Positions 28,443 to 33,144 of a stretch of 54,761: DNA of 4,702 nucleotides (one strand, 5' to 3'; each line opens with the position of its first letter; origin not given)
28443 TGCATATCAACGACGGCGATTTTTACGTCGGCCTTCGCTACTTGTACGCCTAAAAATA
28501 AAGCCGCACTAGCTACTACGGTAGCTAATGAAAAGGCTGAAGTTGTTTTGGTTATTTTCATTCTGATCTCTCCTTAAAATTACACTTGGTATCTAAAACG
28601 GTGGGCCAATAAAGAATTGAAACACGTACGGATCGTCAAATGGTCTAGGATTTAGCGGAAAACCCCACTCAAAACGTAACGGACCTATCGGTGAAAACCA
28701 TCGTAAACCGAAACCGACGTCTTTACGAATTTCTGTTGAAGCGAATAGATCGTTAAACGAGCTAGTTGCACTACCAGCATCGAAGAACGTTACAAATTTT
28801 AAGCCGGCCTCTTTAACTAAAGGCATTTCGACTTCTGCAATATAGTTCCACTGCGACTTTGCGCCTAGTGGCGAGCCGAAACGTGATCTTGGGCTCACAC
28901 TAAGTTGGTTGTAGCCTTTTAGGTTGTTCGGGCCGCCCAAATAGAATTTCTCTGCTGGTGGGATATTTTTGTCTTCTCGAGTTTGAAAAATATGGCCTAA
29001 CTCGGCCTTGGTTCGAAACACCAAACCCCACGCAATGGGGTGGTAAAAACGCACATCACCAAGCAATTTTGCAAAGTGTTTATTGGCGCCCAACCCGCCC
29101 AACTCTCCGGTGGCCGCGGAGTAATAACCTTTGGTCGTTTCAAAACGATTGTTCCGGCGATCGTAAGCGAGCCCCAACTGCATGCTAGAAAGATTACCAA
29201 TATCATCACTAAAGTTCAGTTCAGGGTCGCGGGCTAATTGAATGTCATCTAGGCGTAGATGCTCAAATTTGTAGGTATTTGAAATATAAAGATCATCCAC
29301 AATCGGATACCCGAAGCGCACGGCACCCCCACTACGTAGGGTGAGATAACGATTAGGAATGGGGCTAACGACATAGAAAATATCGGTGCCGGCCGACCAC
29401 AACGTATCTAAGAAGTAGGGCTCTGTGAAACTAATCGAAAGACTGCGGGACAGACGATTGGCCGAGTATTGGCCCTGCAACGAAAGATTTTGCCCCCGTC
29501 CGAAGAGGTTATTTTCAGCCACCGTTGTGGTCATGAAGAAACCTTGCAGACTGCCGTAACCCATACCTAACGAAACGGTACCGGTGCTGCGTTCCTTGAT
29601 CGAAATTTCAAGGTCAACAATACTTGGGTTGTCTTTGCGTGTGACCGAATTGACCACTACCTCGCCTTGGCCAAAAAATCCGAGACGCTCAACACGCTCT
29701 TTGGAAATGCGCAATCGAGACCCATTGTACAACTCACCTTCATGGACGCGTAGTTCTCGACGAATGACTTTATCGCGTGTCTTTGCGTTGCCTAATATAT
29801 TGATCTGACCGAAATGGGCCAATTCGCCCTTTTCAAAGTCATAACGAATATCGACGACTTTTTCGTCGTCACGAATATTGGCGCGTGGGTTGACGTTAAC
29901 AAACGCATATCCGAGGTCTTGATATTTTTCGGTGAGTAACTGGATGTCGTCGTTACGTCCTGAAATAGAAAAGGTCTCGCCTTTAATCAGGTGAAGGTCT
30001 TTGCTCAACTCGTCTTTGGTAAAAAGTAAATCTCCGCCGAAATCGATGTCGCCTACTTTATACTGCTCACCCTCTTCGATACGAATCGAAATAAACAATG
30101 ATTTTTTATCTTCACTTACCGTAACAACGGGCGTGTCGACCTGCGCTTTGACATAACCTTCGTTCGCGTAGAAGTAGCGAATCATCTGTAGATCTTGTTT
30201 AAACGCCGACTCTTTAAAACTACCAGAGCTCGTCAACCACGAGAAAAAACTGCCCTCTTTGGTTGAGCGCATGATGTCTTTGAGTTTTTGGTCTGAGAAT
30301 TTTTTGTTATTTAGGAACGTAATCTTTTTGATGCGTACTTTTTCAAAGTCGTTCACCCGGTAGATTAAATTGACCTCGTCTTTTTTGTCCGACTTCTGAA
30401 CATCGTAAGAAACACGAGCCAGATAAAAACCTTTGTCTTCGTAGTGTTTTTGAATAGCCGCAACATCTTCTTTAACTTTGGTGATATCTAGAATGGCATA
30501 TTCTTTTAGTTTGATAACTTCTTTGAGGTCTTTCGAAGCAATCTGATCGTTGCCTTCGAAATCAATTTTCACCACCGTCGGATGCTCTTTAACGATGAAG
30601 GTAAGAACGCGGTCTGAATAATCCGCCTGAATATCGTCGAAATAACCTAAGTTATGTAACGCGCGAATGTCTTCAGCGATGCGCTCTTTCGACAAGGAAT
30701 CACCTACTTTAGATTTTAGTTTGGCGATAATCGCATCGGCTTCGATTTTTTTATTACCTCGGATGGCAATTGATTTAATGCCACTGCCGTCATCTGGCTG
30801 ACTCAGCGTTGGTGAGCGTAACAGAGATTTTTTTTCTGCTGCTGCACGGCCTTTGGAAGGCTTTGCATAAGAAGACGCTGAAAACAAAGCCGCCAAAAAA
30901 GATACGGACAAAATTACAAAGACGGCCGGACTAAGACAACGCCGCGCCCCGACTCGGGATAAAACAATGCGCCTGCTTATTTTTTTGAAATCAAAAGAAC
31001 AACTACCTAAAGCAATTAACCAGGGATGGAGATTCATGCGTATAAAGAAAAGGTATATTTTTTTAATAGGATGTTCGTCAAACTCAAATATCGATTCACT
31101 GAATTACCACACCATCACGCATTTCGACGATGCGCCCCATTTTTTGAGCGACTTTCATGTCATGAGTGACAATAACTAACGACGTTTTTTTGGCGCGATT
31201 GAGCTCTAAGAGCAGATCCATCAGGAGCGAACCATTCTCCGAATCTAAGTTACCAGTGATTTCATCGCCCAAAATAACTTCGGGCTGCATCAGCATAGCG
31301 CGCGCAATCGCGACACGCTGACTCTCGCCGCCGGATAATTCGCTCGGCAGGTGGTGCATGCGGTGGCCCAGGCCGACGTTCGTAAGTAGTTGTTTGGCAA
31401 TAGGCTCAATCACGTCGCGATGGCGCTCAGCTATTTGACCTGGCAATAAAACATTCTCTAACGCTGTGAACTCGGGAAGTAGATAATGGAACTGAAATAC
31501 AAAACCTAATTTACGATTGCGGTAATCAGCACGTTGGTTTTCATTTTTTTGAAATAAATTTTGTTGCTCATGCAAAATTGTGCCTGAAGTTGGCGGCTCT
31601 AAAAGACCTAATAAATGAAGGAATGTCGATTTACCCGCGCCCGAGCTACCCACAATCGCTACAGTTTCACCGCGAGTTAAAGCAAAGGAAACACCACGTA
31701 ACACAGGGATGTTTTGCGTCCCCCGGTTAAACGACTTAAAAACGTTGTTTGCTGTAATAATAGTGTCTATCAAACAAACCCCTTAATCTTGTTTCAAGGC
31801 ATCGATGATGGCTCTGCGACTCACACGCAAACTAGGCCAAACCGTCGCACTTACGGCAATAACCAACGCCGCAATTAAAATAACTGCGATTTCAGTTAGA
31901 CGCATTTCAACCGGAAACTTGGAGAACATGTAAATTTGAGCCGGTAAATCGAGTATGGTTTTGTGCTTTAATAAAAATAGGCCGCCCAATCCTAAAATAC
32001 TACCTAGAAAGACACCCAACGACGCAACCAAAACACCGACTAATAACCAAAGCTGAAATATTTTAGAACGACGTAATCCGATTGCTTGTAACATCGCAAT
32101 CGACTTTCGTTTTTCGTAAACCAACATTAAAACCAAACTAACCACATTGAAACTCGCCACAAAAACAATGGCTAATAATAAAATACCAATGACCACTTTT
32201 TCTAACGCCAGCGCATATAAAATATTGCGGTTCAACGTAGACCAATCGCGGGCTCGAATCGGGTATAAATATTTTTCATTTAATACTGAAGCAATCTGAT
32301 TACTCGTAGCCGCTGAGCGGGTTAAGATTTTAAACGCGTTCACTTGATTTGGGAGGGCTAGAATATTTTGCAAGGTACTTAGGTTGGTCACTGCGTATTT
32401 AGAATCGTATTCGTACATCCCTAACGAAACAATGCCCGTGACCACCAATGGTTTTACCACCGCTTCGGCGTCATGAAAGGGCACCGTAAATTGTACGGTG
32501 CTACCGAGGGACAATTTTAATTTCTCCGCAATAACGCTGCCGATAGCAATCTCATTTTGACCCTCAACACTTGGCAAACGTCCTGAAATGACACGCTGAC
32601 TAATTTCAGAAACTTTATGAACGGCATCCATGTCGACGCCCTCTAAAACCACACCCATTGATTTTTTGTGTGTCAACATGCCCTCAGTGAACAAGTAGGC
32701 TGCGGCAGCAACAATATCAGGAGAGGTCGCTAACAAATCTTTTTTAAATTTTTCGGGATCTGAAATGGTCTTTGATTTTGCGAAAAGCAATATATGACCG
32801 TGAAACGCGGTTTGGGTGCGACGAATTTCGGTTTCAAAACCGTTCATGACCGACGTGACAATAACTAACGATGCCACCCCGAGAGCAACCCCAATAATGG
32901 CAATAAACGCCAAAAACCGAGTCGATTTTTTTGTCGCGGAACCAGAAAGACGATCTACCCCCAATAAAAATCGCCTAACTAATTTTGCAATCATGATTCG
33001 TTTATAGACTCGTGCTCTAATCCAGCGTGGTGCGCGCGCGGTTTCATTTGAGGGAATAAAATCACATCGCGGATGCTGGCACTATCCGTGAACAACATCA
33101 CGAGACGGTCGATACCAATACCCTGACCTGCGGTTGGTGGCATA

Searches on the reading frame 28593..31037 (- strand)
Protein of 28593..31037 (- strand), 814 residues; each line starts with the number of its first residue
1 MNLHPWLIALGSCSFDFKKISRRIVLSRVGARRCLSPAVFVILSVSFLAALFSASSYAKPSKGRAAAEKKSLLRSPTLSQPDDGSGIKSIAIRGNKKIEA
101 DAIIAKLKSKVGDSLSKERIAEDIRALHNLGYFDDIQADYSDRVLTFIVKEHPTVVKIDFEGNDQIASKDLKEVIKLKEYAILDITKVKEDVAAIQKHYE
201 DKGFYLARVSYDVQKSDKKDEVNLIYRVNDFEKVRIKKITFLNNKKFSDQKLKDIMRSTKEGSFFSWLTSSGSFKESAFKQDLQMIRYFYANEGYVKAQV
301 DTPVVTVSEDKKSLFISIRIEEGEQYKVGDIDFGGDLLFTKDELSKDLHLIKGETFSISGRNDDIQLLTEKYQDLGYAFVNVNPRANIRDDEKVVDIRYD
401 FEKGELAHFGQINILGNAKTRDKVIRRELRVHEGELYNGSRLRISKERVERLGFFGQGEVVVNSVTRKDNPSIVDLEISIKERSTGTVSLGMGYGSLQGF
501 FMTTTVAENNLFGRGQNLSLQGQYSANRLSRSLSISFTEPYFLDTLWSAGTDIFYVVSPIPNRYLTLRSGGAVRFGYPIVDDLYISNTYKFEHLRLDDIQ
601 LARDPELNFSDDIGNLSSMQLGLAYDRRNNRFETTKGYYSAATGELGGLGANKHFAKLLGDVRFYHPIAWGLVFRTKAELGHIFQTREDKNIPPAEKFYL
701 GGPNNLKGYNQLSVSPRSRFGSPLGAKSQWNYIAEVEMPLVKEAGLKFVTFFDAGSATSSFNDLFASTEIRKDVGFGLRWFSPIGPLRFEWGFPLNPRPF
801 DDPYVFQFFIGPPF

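Call 49: search_protein_families(library=pfam, proteins=[window:28593-31037:-], max_evalue=0.00001)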
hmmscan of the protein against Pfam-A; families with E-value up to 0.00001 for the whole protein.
window:28593-31037:- (814 aa): 3 families
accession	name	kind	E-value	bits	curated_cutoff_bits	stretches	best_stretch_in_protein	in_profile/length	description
PF07244.20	POTRA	-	6.9e-67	222.6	21.3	5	153-229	1-77/79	Surface antigen variable number repeat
PF01103.29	Omp85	-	1.3e-60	206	24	1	510-812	1-323/325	Omp85 superfamily domain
PF08479.16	POTRA_2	-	1.7e-10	41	24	0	155-214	3-62/76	POTRA domain, ShlB-type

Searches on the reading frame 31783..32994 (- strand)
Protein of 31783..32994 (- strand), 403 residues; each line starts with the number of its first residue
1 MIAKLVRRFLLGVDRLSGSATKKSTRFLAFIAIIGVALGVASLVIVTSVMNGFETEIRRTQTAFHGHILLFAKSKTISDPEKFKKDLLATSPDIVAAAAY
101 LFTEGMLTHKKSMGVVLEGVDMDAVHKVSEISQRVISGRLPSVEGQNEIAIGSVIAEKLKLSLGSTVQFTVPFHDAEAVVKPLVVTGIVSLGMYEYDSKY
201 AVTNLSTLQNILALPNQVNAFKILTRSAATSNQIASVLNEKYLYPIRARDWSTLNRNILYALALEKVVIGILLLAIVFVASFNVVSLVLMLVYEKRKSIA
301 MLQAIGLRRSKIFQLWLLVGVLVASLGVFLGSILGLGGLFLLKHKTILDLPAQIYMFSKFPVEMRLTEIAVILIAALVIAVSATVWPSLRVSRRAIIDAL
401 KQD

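Call 122: search_protein_families(library=pfam, proteins=[window:31783-32994:-], max_evalue=0.00001)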
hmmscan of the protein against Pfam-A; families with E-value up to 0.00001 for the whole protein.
window:31783-32994:- (403 aa): 2 families
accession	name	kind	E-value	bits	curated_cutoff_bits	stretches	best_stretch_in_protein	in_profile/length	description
PF12704.14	MacB_PCD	-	9.2e-15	55.9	27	1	30-237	2-203/207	MacB-like periplasmic core domain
PF02687.27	FtsX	-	1.9e-12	47.7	25.5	1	271-394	2-118/120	FtsX-like permease C-terminal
